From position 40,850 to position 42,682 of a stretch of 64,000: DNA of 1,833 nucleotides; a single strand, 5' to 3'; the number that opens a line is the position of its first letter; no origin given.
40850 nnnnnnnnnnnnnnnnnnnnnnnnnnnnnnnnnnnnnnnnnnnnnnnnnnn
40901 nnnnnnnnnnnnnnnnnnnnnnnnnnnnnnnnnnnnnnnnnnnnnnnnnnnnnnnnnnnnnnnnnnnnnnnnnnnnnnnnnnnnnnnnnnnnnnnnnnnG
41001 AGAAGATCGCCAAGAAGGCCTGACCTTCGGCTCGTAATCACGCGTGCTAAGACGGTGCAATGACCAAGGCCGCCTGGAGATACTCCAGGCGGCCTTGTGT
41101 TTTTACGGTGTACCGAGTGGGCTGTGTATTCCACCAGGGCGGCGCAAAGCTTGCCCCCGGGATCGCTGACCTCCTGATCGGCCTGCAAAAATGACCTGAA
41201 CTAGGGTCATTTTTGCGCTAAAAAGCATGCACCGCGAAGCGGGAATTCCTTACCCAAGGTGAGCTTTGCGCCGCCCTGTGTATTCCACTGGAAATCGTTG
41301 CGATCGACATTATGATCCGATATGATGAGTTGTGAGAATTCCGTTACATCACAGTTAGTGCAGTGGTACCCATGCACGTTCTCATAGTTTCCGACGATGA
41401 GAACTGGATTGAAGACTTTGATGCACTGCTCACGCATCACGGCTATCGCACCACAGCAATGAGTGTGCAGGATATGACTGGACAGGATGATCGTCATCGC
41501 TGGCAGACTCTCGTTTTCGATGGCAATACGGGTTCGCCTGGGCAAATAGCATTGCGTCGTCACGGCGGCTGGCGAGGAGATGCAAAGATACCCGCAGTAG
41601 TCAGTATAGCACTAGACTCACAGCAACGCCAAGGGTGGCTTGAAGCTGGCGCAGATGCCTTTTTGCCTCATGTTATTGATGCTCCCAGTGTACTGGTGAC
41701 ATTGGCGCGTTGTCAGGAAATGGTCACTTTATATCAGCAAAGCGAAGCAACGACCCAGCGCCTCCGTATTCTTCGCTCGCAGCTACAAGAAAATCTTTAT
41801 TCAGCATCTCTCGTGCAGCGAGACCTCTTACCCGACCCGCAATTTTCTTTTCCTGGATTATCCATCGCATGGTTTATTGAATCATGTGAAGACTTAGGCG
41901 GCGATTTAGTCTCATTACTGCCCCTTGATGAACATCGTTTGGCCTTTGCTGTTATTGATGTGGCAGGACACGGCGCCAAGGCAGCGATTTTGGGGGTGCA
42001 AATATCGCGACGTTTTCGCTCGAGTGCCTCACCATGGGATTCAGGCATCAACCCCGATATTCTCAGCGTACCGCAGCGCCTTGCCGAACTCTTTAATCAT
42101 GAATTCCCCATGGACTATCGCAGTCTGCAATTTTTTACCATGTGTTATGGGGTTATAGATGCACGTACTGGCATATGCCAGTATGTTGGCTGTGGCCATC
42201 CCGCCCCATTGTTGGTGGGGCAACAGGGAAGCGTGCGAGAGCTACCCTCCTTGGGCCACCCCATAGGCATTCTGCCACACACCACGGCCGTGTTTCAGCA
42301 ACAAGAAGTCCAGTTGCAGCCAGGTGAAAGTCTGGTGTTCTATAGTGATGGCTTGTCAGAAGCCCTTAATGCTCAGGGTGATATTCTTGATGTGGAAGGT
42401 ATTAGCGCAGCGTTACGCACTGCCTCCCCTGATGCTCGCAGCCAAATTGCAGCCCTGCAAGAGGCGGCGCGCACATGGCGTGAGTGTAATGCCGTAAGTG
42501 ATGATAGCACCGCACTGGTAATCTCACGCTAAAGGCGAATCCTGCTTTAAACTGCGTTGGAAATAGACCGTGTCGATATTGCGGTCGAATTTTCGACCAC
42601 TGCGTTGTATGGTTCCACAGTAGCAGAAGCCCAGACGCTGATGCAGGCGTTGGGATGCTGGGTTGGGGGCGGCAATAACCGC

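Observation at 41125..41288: Previously unrecognised MITE-like family: about 140 bp, 17-nt TIRs, 10-bp target-site duplications, at least 7 copies in 64 kb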

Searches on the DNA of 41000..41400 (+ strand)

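Call 14: search_dna_similar(query=window:41135-41278:+, collection=plasmids, mode=distant, max_evalue=0.001, max_rows=30)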
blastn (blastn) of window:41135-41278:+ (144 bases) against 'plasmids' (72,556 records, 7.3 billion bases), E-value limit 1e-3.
No match.

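Call 66: search_rna_families(source=window, start=41000, end=41400, threshold=evalue, max_evalue=1)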
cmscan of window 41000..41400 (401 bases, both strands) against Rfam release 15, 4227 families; matches with E-value up to 1: 3.
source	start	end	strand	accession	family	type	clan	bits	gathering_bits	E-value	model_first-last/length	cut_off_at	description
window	41063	41113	-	RF02985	ftsZ-DE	Gene; sRNA;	-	20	72.2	0.15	1-69/69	no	ftsZ-DE RNA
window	41063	41116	-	RF01527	CrfA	Gene; sRNA;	-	16.7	38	0.91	71-127/136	no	Caulobacter sRNA CrfA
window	41004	41099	+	RF02552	RcsR1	Gene; sRNA;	-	16.2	60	0.79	1-96/96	no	RcsR1 sRNA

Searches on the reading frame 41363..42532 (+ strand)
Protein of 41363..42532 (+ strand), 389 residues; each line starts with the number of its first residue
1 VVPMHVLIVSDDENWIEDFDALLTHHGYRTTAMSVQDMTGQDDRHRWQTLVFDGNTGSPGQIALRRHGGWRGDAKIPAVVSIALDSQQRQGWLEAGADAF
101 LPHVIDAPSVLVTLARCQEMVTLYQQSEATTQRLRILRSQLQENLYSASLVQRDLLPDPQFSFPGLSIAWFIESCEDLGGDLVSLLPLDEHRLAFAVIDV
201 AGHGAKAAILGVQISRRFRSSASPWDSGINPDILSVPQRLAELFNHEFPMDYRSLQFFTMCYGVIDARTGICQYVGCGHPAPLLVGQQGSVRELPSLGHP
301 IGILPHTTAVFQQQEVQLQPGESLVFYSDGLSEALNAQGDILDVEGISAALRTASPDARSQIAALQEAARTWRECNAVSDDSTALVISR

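Call 8: search_protein_families(library=pfam, proteins=[window:41363-42532:+])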
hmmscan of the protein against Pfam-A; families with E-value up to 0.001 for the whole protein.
window:41363-42532:+ (389 aa): 1 family
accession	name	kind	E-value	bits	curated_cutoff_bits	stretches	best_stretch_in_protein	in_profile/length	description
PF07228.17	SpoIIE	-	5.2e-38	131.4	25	1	189-388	1-190/192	Stage II sporulation protein E (SpoIIE)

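Call 31: find_homologous_proteins(query=window:41363-42532:+, max_evalue=1e-30)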
Query window:41363-42532:+ (389 aa): 36 proteins with E <= 1e-30 among 8000 candidates.
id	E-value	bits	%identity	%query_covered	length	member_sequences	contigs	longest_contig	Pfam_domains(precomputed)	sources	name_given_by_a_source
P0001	2.4e-258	874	100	99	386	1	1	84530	PF07228.18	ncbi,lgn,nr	ncbi:MAG: hypothetical protein EA401_06785 [Planctomycetota bacterium]|nr:MAG: hypothetical protein 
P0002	6.6e-89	316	44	99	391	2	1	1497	PF00072.31,PF07228.18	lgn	-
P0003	3.2e-83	298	42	99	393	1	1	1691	PF00072.31,PF07228.18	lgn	-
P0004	4.6e-45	172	33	80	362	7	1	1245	PF00072.31,PF07228.18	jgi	jgi:sigma-B regulation protein RsbU (phosphoserine phosphatase)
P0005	5.6e-45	172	34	75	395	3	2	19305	PF00072.31,PF07228.18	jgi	-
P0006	6.7e-45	172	35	75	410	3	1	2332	PF00072.31,PF07228.18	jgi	-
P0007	8.8e-45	171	32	98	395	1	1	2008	PF00072.31,PF07228.18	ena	-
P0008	9.7e-45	171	31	98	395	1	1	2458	PF00072.31,PF07228.18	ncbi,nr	ncbi:MAG: fused response regulator/phosphatase [Myxococcales bacterium]|nr:fused response regulator/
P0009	1.4e-44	170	32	98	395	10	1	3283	PF00072.31,PF07228.18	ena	-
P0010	1.5e-44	170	34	76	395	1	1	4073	PF00072.31,PF07228.18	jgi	jgi:sigma-B regulation protein RsbU (phosphoserine phosphatase)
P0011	2.0e-44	170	34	86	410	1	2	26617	PF00072.31,PF07228.18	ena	-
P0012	3.1e-44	169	32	93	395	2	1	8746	PF00072.31,PF07228.18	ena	-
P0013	1.1e-43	168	31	98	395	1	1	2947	PF00072.31,PF07228.18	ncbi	-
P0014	2.1e-43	167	32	83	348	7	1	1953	PF00072.31,PF07228.18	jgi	jgi:sigma-B regulation protein RsbU (phosphoserine phosphatase)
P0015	2.8e-43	166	33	80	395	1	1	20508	PF00072.31,PF07228.18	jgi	jgi:sigma-B regulation protein RsbU (phosphoserine phosphatase)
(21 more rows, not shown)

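Call 32: find_encoding_contigs(protein=P0001, flank=1000, max_places=4)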
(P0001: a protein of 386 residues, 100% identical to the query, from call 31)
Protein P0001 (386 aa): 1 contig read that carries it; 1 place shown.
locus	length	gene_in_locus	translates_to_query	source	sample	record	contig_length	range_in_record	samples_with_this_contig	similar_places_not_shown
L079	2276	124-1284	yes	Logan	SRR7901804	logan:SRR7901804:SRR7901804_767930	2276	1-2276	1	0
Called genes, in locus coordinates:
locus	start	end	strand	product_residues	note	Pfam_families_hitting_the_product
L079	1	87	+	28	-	?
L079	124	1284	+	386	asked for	PF07228:SpoIIE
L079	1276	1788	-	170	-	PF13302:Acetyltransf_3, PF13420:Acetyltransf_4, PF00583:Acetyltransf_1, PF13673:Acetyltransf_10 (weak), PF13508:Acetyltransf_7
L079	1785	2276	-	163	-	?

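Call 83: list_cluster_members(proteins=[P0038, P0001])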
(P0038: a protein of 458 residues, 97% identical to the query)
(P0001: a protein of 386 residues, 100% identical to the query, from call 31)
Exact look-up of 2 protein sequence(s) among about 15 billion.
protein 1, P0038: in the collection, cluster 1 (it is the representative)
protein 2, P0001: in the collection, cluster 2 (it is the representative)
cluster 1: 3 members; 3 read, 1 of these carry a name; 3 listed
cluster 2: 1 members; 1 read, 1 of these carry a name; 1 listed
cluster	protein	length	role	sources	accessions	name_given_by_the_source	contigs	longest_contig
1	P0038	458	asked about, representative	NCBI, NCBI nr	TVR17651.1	MAG: ISAs1 family transposase [Planctomycetota bacterium]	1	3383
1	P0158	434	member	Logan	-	-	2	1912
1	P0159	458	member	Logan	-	-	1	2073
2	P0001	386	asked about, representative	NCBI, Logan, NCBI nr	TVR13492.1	MAG: hypothetical protein EA401_06785 [Planctomycetota bacterium]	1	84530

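Call 84: find_encoding_contigs(protein=P0158, flank=3000, max_places=10)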
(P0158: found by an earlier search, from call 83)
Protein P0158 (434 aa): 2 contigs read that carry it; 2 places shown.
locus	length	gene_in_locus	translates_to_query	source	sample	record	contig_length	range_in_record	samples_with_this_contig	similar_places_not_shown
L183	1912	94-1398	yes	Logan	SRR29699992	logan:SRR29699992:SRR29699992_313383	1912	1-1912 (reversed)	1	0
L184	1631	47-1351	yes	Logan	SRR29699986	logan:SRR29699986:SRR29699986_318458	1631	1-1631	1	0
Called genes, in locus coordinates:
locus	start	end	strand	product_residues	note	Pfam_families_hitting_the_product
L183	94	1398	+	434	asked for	PF14236:DruA, PF13808:DDE_Tnp_1_assoc, PF01609:DDE_Tnp_1 (weak)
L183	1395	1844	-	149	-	-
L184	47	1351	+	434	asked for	PF14236:DruA, PF13808:DDE_Tnp_1_assoc, PF01609:DDE_Tnp_1 (weak)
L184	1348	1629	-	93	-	?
